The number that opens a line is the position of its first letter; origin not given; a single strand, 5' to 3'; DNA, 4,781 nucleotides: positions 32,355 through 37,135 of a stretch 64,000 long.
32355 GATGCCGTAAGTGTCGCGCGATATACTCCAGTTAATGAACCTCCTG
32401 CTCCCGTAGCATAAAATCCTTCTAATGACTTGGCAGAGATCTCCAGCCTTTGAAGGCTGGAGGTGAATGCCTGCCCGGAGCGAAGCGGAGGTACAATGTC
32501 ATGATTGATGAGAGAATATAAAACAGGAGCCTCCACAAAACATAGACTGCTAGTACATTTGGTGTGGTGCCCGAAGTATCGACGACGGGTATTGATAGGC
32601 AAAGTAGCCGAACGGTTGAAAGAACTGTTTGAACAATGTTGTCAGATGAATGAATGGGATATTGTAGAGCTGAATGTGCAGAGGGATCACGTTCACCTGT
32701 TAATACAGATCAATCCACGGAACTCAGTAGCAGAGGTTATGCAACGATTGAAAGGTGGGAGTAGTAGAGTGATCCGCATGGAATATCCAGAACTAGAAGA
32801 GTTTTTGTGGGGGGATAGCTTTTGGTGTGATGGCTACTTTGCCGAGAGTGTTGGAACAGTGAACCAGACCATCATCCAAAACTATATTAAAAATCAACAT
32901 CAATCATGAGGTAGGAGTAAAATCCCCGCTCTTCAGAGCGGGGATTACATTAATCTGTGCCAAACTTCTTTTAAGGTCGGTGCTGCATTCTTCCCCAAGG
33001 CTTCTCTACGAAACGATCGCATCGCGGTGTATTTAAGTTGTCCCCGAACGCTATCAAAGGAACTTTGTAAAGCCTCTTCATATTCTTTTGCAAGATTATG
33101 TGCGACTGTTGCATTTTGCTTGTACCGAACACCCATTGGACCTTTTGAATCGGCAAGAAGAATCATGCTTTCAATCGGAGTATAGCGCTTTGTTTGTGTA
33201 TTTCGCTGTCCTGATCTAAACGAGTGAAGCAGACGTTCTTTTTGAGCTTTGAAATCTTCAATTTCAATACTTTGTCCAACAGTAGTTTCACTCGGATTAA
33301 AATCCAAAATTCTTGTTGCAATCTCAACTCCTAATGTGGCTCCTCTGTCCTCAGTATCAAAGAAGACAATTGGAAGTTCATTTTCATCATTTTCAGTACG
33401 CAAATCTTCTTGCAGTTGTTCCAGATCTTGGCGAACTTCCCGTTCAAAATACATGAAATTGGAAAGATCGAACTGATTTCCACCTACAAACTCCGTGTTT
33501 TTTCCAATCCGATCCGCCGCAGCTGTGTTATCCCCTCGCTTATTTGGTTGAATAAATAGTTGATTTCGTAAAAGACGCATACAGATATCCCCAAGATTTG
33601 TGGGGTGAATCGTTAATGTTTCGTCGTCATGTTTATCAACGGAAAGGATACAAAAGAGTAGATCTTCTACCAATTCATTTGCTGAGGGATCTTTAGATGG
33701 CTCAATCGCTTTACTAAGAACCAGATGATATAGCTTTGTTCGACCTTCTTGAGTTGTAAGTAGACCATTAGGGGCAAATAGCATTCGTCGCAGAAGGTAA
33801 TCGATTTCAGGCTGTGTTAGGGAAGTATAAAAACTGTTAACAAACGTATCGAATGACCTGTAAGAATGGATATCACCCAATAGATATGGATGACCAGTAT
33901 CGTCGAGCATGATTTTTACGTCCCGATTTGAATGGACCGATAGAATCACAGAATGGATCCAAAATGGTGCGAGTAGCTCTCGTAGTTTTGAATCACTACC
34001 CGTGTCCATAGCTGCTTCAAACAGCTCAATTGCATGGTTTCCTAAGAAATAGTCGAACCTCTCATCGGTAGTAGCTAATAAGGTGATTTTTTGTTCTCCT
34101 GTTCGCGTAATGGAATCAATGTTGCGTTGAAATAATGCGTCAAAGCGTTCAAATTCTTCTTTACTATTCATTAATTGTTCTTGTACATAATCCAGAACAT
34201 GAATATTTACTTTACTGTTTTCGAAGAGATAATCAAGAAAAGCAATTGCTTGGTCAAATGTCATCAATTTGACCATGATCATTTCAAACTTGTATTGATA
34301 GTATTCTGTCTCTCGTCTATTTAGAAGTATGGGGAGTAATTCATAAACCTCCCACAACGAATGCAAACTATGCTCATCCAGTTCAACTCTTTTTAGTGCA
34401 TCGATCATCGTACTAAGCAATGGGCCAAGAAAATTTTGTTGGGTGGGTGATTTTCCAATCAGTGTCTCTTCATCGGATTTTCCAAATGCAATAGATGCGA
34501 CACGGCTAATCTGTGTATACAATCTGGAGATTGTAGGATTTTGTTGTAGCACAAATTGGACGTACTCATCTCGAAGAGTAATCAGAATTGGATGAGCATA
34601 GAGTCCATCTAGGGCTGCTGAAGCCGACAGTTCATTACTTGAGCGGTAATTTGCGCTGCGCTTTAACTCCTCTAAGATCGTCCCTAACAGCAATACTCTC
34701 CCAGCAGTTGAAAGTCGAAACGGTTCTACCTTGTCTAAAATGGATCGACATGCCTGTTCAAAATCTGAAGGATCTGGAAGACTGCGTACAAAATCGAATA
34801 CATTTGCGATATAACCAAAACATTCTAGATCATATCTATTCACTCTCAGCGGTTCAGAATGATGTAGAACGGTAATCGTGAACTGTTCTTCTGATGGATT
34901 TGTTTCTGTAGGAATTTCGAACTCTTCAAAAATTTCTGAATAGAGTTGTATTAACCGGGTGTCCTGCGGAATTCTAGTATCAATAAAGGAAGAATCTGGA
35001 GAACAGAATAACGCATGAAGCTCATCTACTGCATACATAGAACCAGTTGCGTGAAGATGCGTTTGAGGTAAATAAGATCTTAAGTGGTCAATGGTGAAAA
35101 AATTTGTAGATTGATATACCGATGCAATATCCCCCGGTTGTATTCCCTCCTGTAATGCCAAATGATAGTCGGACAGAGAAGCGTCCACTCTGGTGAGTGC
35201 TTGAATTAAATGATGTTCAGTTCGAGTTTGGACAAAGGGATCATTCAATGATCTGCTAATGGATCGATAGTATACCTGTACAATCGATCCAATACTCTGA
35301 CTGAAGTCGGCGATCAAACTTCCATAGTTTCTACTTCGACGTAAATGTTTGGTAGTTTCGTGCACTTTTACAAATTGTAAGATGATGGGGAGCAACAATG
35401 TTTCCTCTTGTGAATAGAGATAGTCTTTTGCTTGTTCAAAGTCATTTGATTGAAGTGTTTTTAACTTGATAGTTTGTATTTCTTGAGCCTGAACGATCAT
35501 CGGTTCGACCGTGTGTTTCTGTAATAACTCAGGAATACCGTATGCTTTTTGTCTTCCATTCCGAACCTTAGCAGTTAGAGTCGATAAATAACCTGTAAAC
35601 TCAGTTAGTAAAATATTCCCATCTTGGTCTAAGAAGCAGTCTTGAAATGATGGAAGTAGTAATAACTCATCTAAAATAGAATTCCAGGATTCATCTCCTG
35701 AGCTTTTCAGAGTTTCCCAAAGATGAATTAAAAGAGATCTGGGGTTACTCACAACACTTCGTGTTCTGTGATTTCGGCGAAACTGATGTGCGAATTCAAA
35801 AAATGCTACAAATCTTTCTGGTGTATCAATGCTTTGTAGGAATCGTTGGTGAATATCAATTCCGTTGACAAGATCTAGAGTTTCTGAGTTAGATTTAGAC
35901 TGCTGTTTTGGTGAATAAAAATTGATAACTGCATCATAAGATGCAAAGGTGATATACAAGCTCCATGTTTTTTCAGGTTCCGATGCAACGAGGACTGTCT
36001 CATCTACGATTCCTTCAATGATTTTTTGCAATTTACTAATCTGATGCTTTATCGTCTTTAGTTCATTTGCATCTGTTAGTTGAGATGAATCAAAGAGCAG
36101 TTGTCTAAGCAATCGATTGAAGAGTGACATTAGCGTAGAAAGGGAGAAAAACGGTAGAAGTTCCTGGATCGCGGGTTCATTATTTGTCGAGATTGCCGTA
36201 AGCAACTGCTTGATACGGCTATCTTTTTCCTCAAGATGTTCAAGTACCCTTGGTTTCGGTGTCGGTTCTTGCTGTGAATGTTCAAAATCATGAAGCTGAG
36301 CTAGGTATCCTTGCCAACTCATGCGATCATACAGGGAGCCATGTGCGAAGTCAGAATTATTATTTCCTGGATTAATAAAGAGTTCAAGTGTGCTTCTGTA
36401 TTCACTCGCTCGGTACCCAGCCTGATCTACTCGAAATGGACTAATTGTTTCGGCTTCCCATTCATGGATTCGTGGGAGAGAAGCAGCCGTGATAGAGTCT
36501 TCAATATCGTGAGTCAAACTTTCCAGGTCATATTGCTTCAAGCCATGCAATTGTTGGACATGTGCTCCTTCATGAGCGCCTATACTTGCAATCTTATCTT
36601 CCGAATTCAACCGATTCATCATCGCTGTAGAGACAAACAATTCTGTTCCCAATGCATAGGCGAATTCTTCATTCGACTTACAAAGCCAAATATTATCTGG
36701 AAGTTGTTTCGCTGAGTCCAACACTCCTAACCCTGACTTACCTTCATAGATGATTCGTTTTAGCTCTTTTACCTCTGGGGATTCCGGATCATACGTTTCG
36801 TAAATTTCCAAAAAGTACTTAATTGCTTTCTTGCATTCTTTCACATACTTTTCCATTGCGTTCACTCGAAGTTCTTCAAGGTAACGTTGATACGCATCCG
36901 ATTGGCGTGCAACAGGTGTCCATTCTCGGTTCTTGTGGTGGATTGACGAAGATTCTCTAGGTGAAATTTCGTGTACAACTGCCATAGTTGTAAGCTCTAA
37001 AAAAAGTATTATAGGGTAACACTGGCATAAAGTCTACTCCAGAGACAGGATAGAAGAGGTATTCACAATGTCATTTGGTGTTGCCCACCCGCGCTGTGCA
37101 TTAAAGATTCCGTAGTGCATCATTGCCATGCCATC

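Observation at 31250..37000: Low-GC island: a 1,346-aa HExxH giant protein and a kinase-like gene split by an IS200 insertion; possible ancestral operon or fusion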

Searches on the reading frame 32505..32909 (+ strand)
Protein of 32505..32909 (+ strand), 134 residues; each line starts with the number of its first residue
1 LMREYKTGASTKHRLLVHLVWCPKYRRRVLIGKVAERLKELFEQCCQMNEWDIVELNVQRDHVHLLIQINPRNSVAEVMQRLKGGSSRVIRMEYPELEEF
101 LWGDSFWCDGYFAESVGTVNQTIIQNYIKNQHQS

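Call 3: search_protein_families(library=pfam, proteins=[window:32505-32909:+], max_evalue=0.01)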
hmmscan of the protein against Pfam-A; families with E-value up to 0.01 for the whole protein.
window:32505-32909:+ (134 aa): 1 family
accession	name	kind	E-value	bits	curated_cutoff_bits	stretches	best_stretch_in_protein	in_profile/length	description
PF01797.21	Y1_Tnp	-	1.9e-43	147.9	23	1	12-131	2-121/121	Transposase IS200 like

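Call 8: find_encoding_contigs(protein=window:32508-32909:+, flank=3000, max_places=10)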
Protein window:32508-32909:+ (133 aa): 1 contig read that carries it; 1 place shown.
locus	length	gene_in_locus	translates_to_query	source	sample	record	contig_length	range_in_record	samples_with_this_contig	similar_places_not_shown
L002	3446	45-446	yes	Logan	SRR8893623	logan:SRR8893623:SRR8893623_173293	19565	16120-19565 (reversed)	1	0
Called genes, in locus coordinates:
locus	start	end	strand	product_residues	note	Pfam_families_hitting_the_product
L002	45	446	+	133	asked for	PF01797:Y1_Tnp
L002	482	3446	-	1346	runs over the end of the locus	-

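Call 11: search_protein_families(library=ncbifam, proteins=[window:32505-32909:+], max_evalue=0.1)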
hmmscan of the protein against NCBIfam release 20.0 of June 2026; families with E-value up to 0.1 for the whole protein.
window:32505-32909:+ (134 aa): 2 families
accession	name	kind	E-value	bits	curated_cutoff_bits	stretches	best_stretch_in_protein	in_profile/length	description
NF033573.1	transpos_IS200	equivalog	1e-44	151.8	55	1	5-130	1-126/126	IS200/IS605 family transposase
NF047646.1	REP_Tyr_transpos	equivalog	1.1e-07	31.8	80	1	33-107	29-110/146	REP-associated tyrosine transposase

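Call 18: search_dna_similar(query=window:32505-32909:+, collection=plasmids, mode=protein, max_rows=25)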
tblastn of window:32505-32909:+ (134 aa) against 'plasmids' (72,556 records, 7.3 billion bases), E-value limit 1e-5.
Records with a match: 3160; places in all: 4570; records where one place covers at least 80% of the query: 2797.
Best place of each record, by identity: <60% 3160.
By first word of the organism name: Salmonella 639; Enterococcus 590; Escherichia 439; Klebsiella 350; Bacillus 237; Clostridium 81; Yersinia 69; Staphylococcus 44; Campylobacter 37; Vibrio 35; and 191 more.
By predicted mobility (MOB-suite, as given by PLSDB): conjugative 1381; non-mobilizable 1228; mobilizable 551.
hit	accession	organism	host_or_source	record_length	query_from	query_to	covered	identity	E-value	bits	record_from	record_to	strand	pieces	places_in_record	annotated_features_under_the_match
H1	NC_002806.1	Microscilla sp. PRE1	-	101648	1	131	98%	42.0%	3e-29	117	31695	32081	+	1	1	tnpA: IS200/IS605 family transposase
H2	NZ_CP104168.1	Candidatus Megaera polyxenophila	-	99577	2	131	97%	42.1%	6e-19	117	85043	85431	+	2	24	none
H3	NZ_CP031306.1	Natronorubrum bangense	Cell culture,The Bange salt-alkaline ...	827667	1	131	98%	41.7%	2e-24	104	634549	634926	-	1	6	tnpA: IS200/IS605 family transposase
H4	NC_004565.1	Clostridium tetani E88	-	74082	1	134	100%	40.3%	8e-29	116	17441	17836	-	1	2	tnpA: IS200/IS605-like element ISClte2 family transposase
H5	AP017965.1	Candidatus Megaera polyxenophila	-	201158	2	131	97%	41.5%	3e-30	120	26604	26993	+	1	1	transposase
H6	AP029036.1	Rickettsia endosymbiont of Nesidiocoris tenuis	insect gut metagenome,Nesidiocoris ...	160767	2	131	97%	41.5%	6e-30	119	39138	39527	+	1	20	tnpA_294: IS200/IS605-like element ISDra9 family transposase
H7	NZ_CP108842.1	Streptomyces chartreusis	-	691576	2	131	97%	41.5%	5e-25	105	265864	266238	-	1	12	tnpA: IS200/IS605 family transposase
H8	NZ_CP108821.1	Streptomyces chartreusis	-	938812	2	131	97%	41.5%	5e-25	105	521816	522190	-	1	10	tnpA: IS200/IS605 family transposase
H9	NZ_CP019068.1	Halorientalis sp. IM1011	cell culture,saltern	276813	1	131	98%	40.9%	4e-24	102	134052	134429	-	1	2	tnpA: IS200/IS605 family transposase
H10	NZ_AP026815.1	Clostridium tetani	soil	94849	3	134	99%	40.2%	1e-28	116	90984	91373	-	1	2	tnpA: IS200/IS605-like element ISClte2 family transposase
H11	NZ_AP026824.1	Clostridium tetani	Homo sapiens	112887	3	134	99%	40.2%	1e-28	116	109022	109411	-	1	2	tnpA: IS200/IS605-like element ISClte2 family transposase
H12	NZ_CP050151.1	Hafnia alvei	pure culture,plant rhizosphere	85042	2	133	99%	40.2%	1e-26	110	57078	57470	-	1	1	tnpA: IS200/IS605 family transposase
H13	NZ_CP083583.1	Kovacikia minuta CCNUW1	cell culture,fresh water lake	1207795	1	133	99%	39.9%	2e-28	115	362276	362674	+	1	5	record has no annotation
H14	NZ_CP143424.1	Roseobacter litoralis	Fucus vesiculosus var. spiralis,cell ...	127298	5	129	93%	42.4%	8e-27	110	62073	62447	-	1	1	tnpA: IS200/IS605 family transposase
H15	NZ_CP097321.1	Candidatus Mycobacterium methanotrophicum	mixed culture,Cave biofilm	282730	15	131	87%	45.3%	7e-27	110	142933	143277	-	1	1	tnpA: IS200/IS605 family transposase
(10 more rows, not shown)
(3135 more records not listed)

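Call 19: find_related_loci(query=window:32508-32906:+, collection=metagenome_contigs, flank=2500)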
Query window:32508-32906:+ (133 aa) in metagenome_contigs; peptide patterns used: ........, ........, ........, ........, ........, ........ (x = any residue, [..] = any of these).
147 stretches matched a pattern; 18 encode a relative of the query (tblastn E <= 1e-3); 18 distinct loci.
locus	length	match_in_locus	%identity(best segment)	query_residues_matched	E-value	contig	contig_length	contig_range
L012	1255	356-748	78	3-133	2e-76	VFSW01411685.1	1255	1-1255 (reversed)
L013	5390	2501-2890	78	4-133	2e-69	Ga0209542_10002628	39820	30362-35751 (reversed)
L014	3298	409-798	77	4-133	5e-69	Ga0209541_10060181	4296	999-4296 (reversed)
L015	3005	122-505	72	4-131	1e-66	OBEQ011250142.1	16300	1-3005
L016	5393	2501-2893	67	3-133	4e-65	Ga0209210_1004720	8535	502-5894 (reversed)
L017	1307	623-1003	65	4-130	9e-61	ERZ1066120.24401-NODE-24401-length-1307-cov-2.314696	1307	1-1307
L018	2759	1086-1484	60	1-133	6e-57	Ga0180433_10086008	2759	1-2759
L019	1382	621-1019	65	1-133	6e-58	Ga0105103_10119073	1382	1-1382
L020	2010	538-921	63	3-130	2e-56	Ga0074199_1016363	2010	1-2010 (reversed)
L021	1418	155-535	58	4-130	5e-57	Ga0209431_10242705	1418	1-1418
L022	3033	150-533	59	3-130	3e-53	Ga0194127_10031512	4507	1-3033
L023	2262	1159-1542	59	3-130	1e-53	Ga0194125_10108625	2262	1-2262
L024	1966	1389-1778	54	1-130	1e-51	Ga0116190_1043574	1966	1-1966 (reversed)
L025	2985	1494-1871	52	4-129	8e-47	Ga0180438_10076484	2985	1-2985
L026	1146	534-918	71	4-132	3e-50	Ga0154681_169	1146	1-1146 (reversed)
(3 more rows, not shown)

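Call 83: list_cluster_members(proteins=[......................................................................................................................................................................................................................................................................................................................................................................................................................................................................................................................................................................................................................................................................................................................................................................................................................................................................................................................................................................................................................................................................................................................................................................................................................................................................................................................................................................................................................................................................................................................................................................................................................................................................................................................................, window:32505-32906:+, window:31448-32602:-, P0004])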
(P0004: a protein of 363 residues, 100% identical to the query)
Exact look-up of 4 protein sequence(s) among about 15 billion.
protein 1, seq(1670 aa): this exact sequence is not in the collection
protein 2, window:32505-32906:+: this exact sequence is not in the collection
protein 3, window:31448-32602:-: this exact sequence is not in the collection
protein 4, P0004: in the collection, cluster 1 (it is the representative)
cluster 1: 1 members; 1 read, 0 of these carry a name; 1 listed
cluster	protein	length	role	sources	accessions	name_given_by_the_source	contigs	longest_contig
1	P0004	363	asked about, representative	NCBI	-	-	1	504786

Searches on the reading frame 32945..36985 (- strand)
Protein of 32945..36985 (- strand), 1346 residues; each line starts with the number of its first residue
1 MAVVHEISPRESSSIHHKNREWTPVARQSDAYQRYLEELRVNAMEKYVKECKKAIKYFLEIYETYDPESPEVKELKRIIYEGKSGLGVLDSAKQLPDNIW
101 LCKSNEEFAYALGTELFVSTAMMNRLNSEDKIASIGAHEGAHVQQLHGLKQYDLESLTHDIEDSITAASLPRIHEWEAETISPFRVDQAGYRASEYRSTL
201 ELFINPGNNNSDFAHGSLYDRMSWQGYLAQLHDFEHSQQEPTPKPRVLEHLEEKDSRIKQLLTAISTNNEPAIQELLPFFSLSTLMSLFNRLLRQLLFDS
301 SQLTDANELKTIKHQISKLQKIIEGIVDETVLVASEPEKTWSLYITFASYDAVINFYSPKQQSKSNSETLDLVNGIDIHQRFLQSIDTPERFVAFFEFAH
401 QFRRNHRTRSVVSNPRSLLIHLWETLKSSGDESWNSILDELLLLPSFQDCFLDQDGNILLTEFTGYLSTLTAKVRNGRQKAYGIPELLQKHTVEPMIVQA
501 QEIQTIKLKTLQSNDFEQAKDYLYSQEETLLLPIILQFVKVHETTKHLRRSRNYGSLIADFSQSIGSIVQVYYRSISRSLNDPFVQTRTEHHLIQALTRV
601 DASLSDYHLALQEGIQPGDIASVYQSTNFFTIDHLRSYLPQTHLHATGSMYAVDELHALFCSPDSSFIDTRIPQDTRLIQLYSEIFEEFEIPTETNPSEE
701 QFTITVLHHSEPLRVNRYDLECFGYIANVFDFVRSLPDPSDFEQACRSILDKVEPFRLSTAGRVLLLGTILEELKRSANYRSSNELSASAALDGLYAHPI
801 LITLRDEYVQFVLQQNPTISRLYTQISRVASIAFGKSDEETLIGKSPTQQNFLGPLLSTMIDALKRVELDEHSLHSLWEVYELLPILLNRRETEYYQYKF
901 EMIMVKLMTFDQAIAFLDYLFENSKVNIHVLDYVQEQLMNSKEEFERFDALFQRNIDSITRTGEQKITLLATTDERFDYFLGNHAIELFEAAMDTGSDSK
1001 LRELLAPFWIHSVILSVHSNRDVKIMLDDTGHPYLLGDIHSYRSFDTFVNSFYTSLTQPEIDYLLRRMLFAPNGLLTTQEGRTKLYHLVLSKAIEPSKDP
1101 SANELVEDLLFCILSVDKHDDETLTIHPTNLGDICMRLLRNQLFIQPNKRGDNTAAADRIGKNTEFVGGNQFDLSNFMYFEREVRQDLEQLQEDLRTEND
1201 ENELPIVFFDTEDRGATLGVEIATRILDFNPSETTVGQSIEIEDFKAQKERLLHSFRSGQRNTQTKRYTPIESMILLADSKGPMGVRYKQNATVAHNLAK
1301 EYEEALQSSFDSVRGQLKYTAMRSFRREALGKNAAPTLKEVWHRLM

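Call 3: search_protein_families(library=pfam, proteins=[window:32945-36985:-], max_evalue=0.01)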
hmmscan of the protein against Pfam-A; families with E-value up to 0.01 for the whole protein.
window:32945-36985:- (1346 aa): 1 family
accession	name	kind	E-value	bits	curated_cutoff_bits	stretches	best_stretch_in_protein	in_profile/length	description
PF01435.24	Peptidase_M48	-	0.0031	17.8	20.3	1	105-153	34-86/186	Peptidase family M48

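Call 6: find_homologous_proteins(query=window:32945-36985:-, max_evalue=0.001)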
Query window:32945-36985:- (1346 aa): 1 proteins with E <= 0.001 among 8000 candidates.
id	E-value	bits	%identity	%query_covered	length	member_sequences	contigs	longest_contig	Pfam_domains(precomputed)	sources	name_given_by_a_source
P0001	0.0e+0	3035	100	100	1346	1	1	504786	-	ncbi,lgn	-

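Call 7: find_encoding_contigs(protein=window:32945-36985:-, flank=10000, max_places=6)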
Protein window:32945-36985:- (1346 aa): 1 contig read that carries it; 1 place shown.
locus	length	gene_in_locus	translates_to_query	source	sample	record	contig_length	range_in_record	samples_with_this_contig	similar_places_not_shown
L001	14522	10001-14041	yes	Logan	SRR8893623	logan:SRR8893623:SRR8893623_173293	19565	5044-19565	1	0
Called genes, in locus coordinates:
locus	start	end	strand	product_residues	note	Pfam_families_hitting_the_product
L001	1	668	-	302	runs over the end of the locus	PF00881:Nitroreductase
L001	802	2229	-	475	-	PF00479:G6PD_N, PF02781:G6PD_C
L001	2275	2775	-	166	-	-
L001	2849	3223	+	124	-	PF02629:CoA_binding, PF13380:CoA_binding_2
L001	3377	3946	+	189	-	PF01569:PAP2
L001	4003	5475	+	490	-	PF03816:LytR_cpsA_psr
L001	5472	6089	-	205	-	PF13628:DUF4142 (faint), PF03713:DUF305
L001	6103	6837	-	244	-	PF12705:PDDEXK_1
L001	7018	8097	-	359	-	-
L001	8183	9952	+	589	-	PF14716:HHH_8, PF14520:HHH_5 (faint), PF14791:DNA_pol_B_thumb, PF02811:PHP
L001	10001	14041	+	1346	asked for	-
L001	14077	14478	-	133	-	PF01797:Y1_Tnp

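Call 9: list_cluster_members(proteins=[window:32945-36985:-, window:32508-32909:+, window:37034-38803:-])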
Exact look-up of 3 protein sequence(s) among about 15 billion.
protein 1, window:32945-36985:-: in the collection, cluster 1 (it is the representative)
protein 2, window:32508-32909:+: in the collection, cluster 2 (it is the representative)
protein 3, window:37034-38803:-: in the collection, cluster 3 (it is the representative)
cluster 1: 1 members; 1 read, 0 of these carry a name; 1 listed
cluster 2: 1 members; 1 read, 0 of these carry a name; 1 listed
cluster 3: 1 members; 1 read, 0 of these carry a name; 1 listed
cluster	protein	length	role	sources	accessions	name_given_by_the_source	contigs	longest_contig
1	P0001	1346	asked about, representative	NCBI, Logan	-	-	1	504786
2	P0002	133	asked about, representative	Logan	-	-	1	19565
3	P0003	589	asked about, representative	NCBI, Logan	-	-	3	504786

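Call 11: search_protein_families(library=ncbifam, proteins=[window:32945-36985:-], max_evalue=0.1)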
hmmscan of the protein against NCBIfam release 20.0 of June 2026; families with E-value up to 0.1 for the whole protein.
window:32945-36985:- (1346 aa): 1 family
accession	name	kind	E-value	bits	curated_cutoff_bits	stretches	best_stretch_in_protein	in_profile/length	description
NF052400.1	M48_BAM_BepA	equivalog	0.00055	18.8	570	1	98-147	92-142/483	beta-barrel assembly-enhancing protease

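Call 79: find_encoding_contigs(protein=P0003, flank=1000, max_places=4)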
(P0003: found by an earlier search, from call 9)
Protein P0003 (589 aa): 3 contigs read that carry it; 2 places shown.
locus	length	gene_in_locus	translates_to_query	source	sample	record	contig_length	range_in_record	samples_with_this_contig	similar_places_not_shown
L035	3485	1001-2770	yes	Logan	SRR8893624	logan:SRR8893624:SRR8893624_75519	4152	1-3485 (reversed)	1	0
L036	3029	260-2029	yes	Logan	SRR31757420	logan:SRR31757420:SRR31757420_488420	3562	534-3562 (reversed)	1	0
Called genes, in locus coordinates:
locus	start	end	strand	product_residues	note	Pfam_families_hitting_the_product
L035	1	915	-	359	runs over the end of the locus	-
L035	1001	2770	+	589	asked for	PF14716:HHH_8, PF14520:HHH_5 (faint), PF14791:DNA_pol_B_thumb, PF02811:PHP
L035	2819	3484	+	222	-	?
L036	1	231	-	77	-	?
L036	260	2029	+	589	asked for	PF14716:HHH_8, PF14520:HHH_5 (faint), PF14791:DNA_pol_B_thumb, PF02811:PHP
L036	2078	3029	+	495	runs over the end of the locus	?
